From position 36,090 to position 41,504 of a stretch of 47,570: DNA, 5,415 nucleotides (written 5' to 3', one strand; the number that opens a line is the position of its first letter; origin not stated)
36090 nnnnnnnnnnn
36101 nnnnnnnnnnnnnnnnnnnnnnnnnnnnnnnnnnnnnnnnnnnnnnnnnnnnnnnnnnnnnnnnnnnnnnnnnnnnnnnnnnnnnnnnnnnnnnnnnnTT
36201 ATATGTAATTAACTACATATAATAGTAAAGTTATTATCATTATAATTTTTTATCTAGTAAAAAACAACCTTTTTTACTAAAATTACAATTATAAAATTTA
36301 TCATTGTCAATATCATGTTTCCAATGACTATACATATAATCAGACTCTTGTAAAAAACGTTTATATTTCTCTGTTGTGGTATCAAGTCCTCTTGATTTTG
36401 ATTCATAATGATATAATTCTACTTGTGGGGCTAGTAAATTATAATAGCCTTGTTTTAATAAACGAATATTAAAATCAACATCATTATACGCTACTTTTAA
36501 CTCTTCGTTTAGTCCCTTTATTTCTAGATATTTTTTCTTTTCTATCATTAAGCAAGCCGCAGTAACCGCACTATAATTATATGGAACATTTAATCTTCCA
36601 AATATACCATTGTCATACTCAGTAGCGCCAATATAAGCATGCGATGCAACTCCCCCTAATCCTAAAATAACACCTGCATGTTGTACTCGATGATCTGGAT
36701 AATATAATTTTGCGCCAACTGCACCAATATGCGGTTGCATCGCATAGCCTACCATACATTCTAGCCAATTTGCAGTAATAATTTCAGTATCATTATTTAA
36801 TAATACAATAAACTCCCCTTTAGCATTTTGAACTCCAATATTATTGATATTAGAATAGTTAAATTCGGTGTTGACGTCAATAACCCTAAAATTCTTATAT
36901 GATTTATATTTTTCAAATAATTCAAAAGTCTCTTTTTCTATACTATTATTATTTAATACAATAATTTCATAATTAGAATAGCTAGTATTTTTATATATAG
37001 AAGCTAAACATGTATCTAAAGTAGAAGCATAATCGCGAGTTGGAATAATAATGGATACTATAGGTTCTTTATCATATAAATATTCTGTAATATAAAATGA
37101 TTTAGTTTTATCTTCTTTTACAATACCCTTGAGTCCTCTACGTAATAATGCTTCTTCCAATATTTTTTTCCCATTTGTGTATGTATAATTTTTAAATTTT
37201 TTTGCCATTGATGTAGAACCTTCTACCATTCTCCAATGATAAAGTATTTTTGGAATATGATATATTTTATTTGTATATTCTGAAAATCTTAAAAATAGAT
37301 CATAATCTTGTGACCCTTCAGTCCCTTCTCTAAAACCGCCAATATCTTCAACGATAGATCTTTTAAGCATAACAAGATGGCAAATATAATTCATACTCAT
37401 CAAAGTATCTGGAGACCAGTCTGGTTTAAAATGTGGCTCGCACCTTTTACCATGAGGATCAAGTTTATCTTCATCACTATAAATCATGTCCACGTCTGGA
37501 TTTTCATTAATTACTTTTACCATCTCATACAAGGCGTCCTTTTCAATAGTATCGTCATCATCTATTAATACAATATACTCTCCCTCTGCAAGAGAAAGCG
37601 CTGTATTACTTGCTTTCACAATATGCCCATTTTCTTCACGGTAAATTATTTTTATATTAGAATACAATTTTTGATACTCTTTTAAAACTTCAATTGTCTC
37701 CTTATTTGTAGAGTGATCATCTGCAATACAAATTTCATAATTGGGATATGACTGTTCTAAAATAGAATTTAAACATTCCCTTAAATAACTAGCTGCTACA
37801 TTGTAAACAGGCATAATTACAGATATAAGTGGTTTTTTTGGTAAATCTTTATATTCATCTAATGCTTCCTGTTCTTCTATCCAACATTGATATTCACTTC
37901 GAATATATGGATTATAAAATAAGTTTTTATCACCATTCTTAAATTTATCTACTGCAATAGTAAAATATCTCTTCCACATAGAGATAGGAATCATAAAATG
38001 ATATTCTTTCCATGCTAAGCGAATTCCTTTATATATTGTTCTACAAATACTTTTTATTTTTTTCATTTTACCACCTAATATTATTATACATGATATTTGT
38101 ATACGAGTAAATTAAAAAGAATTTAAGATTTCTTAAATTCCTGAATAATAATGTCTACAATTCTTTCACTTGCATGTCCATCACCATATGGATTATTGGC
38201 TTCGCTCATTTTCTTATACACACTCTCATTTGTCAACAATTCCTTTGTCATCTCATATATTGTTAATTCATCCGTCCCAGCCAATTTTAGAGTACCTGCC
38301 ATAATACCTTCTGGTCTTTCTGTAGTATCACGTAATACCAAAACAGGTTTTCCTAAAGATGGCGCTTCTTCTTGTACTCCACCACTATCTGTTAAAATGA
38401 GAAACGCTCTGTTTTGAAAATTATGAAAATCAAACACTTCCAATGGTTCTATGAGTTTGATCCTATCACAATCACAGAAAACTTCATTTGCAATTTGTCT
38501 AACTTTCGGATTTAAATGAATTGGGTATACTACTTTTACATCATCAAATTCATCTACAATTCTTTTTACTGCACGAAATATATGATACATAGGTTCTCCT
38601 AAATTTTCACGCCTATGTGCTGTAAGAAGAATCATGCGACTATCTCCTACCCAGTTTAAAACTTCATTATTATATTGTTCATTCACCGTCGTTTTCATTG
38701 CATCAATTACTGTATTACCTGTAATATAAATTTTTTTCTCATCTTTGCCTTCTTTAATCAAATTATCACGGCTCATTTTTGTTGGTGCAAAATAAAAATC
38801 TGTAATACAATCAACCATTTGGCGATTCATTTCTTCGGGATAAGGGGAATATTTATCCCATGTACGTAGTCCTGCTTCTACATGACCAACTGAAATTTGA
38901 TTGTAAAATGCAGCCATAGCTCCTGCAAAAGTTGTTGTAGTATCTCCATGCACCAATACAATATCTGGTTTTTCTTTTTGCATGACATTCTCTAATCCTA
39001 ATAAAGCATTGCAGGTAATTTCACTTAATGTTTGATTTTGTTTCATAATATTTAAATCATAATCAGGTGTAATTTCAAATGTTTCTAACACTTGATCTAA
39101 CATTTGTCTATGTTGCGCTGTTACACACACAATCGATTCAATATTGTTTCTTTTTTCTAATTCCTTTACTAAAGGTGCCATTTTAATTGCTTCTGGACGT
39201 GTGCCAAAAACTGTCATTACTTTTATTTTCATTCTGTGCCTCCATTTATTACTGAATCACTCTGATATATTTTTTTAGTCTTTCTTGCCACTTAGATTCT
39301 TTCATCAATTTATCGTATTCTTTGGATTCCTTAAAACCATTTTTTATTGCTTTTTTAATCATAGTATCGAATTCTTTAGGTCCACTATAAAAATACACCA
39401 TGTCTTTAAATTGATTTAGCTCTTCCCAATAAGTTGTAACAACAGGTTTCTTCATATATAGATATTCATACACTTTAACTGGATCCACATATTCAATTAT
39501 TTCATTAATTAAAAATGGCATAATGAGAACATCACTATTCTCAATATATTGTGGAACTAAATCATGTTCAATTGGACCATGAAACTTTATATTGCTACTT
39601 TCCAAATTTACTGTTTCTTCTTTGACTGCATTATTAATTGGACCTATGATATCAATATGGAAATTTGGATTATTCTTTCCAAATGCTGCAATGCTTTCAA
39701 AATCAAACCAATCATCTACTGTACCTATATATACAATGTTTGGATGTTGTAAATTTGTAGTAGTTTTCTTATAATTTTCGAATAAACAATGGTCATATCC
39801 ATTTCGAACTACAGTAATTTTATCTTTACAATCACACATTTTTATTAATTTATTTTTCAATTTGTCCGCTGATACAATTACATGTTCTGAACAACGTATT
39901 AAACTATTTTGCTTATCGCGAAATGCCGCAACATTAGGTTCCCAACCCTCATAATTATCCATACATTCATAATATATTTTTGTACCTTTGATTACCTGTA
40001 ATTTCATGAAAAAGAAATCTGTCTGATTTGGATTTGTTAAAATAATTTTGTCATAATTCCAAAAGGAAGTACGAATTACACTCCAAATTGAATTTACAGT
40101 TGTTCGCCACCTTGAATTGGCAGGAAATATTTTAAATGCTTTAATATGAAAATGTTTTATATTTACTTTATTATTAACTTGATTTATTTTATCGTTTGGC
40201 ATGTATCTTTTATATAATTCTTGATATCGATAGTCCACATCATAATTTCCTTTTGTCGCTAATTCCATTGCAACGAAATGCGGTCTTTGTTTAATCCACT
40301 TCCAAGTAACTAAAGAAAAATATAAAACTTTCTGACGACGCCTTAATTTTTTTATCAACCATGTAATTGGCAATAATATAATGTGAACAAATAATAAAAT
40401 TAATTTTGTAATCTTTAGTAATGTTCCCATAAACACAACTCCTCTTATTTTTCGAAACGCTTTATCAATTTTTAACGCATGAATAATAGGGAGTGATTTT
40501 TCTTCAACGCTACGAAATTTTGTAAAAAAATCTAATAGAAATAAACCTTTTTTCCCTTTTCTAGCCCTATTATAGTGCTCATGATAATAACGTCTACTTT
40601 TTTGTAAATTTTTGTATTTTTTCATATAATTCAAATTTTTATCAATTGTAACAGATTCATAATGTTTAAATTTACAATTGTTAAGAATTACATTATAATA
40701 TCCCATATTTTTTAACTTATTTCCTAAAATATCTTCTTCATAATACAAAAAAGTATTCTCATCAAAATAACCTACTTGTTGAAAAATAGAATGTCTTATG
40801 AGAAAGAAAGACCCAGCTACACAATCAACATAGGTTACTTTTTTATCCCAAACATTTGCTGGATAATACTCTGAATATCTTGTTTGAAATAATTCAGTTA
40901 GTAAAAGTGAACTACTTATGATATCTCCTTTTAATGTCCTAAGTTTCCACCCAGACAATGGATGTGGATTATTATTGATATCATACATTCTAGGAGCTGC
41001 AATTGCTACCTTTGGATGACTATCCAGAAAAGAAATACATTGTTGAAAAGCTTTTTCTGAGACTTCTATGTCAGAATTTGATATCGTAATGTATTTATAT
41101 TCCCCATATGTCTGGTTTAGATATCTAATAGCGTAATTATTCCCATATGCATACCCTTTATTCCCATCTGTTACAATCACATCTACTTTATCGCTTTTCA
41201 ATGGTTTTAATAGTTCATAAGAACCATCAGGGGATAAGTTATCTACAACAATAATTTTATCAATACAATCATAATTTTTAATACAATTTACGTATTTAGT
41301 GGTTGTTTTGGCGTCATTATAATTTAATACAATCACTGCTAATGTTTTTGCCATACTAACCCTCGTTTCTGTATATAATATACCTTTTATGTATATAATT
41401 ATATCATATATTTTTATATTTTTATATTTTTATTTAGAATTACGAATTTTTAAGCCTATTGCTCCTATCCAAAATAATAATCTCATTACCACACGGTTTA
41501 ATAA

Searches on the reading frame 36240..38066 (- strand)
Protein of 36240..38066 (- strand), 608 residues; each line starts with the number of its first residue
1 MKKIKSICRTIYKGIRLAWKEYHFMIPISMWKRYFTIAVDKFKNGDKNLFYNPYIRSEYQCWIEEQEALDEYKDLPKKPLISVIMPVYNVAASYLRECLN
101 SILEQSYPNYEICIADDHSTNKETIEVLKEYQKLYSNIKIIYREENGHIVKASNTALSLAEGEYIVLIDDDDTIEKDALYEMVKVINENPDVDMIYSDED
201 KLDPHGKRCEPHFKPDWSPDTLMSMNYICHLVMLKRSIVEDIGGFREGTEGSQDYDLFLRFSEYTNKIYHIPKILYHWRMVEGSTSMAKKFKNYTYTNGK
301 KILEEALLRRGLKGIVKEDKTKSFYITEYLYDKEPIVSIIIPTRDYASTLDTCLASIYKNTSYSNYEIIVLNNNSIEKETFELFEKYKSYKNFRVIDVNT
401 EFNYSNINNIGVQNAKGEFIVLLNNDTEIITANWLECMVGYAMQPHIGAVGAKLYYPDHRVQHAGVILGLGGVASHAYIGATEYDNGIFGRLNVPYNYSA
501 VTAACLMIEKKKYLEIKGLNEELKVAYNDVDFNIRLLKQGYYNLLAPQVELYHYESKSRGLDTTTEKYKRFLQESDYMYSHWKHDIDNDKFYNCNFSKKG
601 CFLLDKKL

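Call 55: search_protein_families(library=pfam, proteins=[window:36240-38066:-], max_evalue=0.001)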
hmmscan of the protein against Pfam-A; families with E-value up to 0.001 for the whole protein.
window:36240-38066:- (608 aa): 5 families
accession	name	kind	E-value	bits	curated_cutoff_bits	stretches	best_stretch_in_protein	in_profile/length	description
PF00535.33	Glycos_transf_2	-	5.1e-55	186.4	23.3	2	82-242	1-167/168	Glycosyl transferase family 2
PF13641.12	Glyco_tranf_2_3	-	1.7e-24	87.6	27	2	81-196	3-120/230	Glycosyltransferase like family 2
PF10111.15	Glyco_tranf_2_2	-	8.7e-18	65.2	27.3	1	82-197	1-122/276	Glycosyltransferase like family 2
PF13632.12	Glyco_trans_2_3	-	1.3e-06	28.8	27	0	164-293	1-138/198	Glycosyl transferase family group 2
PF02709.20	Glyco_transf_7C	-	0.00069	19.6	23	0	492-541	10-60/78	N-terminal domain of galactosyltransferase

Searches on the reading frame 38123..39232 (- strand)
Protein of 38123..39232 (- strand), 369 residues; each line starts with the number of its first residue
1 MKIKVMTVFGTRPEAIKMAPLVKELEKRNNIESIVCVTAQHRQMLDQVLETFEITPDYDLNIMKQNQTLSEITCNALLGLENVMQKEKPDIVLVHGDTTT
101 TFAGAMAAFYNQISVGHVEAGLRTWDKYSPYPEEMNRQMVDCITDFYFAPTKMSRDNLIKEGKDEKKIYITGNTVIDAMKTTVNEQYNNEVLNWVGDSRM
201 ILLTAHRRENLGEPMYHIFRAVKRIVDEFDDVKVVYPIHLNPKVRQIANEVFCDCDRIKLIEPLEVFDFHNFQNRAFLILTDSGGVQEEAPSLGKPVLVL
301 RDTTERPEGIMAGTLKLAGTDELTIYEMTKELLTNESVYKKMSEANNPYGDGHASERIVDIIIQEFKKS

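Call 55: search_protein_families(library=pfam, proteins=[window:38123-39232:-], max_evalue=0.001)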
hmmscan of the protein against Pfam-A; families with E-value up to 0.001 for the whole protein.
window:38123-39232:- (369 aa): 1 family
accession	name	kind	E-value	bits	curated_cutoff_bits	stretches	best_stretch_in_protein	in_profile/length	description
PF02350.25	Epimerase_2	-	1.8e-124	415.6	30.6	1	23-362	1-346/347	UDP-N-acetylglucosamine 2-epimerase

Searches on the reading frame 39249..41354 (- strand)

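Call 55: search_protein_families(library=pfam, proteins=[window:39249-41354:-], max_evalue=0.001)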
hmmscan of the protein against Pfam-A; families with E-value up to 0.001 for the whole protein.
window:39249-41354:- (701 aa): 4 families
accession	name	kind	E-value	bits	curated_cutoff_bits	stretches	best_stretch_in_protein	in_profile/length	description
PF00535.33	Glycos_transf_2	-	4e-16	59.8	23.3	1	7-193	2-166/168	Glycosyl transferase family 2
PF13692.12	Glyco_trans_1_4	-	3.4e-08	34.3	27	1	555-643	24-108/142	Glycosyl transferases group 1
PF00534.26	Glycos_transf_1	-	0.0001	22.3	26.4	1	555-641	34-122/172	Glycosyl transferases group 1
PF13632.12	Glyco_trans_2_3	-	0.0004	20.7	27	0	88-250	1-142/198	Glycosyl transferase family group 2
